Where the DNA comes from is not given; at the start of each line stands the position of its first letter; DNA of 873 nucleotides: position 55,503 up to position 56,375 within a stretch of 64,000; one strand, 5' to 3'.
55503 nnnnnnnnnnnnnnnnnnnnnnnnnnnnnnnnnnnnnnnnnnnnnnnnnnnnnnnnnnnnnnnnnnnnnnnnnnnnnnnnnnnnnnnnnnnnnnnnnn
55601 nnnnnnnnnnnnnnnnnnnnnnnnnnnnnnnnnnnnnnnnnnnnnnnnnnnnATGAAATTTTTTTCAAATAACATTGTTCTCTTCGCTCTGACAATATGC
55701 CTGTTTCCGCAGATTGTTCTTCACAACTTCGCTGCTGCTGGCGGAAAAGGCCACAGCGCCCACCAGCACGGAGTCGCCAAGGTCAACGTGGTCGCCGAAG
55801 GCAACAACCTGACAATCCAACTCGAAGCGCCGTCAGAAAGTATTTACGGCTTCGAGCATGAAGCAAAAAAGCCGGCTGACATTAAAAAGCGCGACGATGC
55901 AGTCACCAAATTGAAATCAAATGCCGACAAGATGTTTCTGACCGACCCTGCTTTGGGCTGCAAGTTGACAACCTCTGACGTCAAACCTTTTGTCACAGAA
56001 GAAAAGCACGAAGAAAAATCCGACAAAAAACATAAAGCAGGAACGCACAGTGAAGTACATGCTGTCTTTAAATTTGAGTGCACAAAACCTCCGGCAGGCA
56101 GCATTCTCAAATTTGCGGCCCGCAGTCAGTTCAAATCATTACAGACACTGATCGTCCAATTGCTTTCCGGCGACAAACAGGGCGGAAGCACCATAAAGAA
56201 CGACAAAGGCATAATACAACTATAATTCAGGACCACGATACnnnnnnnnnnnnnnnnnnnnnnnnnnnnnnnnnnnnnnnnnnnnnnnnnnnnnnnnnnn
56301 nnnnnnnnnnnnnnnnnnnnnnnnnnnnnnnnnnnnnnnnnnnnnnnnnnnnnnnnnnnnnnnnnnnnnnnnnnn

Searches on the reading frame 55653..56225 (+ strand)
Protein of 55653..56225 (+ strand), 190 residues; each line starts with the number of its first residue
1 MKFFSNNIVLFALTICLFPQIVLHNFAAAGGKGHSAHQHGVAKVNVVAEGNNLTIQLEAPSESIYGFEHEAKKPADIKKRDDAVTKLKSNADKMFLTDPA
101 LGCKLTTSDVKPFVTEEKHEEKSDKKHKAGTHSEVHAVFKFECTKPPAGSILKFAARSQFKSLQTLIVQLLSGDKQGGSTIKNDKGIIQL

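Call 15: search_protein_families(library=pfam, proteins=[window:55653-56225:+], max_evalue=0.001)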
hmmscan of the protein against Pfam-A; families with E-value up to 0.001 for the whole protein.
window:55653-56225:+ (190 aa): 1 family
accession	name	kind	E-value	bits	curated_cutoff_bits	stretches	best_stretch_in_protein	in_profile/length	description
PF10986.14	ZrgA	-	2.8e-38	131.9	27.4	1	36-189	1-160/161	ZrgA family zinc uptake protein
